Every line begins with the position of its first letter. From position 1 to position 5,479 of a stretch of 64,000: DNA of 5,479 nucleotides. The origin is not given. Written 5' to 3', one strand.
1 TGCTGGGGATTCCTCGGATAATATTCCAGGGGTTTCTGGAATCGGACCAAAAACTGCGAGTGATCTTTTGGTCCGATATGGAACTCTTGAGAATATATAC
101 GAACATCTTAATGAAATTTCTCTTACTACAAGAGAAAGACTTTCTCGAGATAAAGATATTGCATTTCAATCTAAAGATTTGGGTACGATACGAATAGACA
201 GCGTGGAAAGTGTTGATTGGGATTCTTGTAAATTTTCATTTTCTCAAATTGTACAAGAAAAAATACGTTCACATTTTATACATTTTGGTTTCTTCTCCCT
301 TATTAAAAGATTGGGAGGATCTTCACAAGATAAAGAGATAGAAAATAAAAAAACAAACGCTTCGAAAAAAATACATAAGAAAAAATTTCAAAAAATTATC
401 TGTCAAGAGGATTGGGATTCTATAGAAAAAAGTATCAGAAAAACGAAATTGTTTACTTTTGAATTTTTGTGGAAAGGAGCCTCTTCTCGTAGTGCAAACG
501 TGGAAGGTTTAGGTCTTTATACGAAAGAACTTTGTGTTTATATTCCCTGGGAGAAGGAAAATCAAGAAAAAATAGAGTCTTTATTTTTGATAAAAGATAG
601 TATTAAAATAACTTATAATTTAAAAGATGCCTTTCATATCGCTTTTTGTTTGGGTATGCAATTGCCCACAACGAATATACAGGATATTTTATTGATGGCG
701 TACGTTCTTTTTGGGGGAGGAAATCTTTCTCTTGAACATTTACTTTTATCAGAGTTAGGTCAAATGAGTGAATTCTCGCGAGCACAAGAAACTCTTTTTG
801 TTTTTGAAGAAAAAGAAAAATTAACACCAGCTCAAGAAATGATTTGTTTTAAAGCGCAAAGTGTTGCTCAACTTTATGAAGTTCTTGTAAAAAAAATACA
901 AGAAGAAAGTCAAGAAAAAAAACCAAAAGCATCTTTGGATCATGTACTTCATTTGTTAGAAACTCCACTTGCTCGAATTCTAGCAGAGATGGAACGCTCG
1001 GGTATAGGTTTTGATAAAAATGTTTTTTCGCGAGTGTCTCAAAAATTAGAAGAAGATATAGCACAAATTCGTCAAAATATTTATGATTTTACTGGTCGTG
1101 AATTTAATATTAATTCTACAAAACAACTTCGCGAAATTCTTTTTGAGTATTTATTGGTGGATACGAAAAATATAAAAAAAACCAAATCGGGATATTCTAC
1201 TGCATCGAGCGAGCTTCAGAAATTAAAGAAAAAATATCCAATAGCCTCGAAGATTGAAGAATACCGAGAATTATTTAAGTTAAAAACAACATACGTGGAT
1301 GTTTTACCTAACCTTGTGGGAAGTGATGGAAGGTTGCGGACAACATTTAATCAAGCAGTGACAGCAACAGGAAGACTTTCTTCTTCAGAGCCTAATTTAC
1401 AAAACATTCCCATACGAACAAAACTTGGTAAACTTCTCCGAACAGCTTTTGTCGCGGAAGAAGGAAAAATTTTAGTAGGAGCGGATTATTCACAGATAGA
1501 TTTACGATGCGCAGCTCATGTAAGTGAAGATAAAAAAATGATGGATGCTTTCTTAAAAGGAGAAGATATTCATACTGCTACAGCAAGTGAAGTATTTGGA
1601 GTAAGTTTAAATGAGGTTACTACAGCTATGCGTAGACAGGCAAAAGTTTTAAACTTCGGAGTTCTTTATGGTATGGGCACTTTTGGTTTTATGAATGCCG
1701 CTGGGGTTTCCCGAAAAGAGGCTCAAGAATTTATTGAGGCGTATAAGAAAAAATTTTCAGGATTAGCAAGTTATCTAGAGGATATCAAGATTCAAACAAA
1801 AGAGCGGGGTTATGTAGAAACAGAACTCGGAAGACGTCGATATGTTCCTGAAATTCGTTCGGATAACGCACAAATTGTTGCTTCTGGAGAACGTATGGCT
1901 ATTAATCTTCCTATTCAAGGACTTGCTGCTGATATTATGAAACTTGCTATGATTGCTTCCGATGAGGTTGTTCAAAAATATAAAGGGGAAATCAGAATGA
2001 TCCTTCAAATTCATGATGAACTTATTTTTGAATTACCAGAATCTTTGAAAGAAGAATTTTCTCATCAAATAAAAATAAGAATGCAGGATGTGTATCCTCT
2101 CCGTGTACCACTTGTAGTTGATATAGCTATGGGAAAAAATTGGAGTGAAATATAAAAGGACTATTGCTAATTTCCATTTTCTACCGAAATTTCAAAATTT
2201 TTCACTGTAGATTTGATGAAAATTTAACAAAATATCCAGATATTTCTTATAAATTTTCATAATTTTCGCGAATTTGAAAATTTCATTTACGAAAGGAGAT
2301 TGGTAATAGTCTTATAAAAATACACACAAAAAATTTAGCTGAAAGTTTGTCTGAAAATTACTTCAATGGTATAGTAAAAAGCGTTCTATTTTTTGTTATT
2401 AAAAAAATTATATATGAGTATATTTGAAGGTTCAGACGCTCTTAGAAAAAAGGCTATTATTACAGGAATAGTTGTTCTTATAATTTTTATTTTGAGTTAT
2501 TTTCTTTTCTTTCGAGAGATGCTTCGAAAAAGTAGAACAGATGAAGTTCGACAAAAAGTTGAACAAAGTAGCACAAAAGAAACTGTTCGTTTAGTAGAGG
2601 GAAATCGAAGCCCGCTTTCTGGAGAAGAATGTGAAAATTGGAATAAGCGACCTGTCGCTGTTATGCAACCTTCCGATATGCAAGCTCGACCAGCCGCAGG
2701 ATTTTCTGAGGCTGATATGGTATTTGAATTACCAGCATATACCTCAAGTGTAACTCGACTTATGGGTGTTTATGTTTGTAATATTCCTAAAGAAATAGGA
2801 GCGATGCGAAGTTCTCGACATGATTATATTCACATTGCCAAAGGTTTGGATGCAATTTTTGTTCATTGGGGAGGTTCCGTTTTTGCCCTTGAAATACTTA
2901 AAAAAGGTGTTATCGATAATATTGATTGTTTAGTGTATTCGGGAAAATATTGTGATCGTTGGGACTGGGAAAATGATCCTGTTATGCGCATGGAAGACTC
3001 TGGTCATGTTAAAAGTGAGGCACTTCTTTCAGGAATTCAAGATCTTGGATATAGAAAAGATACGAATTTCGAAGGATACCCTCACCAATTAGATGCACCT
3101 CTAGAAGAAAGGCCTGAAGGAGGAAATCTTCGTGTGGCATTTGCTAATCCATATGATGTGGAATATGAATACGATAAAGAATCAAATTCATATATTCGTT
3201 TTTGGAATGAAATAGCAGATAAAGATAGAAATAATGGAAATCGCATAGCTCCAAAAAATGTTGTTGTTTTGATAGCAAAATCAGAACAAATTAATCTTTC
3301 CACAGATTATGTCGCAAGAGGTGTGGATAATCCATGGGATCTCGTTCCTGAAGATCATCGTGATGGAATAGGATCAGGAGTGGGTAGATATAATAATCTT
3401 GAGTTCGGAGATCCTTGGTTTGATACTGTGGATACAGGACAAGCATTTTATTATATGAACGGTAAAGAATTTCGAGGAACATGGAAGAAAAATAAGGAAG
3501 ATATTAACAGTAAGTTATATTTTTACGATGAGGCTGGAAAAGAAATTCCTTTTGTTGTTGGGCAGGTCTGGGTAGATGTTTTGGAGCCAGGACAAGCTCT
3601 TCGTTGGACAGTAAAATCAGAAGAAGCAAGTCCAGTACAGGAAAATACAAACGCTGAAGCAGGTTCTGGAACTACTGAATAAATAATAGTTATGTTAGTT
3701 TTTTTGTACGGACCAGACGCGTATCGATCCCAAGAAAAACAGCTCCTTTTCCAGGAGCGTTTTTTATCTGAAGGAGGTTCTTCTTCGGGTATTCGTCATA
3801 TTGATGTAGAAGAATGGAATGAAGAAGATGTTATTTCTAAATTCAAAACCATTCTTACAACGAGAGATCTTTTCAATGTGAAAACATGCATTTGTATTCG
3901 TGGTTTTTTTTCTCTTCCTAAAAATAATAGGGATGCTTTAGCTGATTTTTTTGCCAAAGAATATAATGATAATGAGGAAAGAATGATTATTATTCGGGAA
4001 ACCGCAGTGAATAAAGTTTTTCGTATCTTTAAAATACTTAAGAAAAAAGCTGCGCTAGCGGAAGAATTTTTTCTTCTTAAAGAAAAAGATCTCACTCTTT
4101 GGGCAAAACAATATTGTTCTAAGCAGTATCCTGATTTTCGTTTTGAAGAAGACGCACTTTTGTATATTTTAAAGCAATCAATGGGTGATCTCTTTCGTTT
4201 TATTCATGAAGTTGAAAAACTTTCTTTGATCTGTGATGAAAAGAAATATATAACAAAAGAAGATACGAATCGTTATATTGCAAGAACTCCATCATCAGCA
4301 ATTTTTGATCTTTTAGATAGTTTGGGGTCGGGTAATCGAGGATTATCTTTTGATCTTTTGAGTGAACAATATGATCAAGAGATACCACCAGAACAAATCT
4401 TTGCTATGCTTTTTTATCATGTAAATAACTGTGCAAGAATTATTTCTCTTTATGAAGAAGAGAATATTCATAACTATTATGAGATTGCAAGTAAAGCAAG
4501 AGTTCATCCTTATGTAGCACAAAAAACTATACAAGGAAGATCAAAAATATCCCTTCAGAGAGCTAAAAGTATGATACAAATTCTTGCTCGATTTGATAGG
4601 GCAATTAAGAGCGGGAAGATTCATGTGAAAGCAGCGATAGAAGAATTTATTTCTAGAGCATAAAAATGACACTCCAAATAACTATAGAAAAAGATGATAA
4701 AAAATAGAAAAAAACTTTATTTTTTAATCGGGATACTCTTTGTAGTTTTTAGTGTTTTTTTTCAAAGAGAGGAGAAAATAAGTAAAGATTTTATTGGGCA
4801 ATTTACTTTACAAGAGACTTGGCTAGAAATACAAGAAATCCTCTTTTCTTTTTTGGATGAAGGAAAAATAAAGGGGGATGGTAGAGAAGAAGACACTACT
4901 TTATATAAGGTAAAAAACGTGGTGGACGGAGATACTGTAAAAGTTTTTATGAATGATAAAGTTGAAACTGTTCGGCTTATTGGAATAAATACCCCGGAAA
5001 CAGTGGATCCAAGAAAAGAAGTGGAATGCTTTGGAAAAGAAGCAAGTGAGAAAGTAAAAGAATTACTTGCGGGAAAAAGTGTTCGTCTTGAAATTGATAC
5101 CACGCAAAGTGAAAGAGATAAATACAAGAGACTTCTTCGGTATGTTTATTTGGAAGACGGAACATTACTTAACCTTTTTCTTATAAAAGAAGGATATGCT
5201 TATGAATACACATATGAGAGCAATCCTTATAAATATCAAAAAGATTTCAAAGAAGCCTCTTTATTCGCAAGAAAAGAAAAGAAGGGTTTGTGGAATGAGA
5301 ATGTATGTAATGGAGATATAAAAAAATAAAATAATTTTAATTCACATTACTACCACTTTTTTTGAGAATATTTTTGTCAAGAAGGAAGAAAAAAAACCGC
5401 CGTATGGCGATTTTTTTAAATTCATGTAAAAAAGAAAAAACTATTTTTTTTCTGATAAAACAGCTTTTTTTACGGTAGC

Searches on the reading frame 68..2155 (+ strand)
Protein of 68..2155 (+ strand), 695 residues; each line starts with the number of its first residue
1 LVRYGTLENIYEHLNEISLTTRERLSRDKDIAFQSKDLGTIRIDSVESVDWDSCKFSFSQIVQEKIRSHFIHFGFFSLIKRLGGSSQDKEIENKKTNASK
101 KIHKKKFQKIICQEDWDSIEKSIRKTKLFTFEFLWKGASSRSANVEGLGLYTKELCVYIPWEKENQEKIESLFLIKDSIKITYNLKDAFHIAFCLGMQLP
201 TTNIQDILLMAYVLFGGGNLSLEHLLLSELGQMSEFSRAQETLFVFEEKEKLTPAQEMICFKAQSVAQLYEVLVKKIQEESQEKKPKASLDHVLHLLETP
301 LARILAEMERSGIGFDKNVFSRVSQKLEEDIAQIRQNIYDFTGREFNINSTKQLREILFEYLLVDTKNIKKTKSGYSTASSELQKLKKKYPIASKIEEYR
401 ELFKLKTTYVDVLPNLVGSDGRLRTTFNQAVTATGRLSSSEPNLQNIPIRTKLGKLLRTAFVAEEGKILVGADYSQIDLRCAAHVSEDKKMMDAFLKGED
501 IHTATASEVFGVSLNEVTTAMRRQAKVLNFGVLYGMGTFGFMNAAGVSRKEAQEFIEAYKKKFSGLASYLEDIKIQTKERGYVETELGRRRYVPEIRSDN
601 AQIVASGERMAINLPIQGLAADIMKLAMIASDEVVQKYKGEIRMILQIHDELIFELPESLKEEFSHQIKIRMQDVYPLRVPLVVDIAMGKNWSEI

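Call 7: search_protein_families(library=pfam, proteins=[window:68-2155:+], max_evalue=0.001)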
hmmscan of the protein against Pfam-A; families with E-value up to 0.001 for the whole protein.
window:68-2155:+ (695 aa): 2 families
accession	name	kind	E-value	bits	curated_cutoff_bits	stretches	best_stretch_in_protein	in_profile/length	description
PF00476.26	DNA_pol_A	-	7.5e-146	486.4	34.3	1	319-694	3-381/381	DNA polymerase family A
PF01367.25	5_3_exonuc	-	9.9e-07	29.6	40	1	3-56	37-91/97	5'-3' exonuclease, C-terminal SAM fold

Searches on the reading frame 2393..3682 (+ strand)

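Call 7: search_protein_families(library=pfam, proteins=[window:2393-3682:+], max_evalue=0.001)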
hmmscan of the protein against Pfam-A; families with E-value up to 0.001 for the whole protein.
window:2393-3682:+ (429 aa): 2 families
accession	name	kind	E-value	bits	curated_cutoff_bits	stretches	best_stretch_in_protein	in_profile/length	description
PF11258.13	DUF3048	-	7.3e-28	98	25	1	77-220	3-147/148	Protein of unknown function (DUF3048) N-terminal domain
PF17479.7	DUF3048_C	-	1.2e-17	64.8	25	2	341-394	63-114/114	Protein of unknown function (DUF3048) C-terminal domain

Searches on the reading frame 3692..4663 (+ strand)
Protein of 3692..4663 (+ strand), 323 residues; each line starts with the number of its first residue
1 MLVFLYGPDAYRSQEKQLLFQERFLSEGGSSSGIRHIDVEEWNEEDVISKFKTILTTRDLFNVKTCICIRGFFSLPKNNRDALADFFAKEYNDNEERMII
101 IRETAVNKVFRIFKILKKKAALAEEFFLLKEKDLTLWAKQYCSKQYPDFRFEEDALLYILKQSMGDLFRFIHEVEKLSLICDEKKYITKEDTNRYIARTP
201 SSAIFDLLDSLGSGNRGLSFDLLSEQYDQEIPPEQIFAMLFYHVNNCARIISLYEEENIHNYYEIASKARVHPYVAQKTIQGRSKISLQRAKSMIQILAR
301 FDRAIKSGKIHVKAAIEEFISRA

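Call 7: search_protein_families(library=pfam, proteins=[window:3692-4663:+], max_evalue=0.001)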
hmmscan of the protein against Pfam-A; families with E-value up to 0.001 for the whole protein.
window:3692-4663:+ (323 aa): 1 family
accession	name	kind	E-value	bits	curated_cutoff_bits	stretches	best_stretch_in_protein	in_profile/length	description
PF21694.2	DNA_pol3_delta_C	-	2.4e-16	60.2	27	1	203-322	3-120/121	DNA polymerase III delta subunit, C-terminal domain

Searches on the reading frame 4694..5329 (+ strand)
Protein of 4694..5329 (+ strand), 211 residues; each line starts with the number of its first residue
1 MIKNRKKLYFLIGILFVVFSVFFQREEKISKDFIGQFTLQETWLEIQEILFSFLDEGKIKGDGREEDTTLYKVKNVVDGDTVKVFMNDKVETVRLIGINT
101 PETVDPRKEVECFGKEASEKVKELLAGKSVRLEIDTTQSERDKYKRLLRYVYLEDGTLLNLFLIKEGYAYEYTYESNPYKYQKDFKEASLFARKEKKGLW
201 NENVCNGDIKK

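Call 7: search_protein_families(library=pfam, proteins=[window:4694-5329:+], max_evalue=0.001)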
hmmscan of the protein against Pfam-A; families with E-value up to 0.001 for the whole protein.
window:4694-5329:+ (211 aa): 1 family
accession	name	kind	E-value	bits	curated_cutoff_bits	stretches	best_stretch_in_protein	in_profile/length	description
PF00565.23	SNase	-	2.3e-26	92.8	21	1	92-202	1-107/107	Staphylococcal nuclease homologue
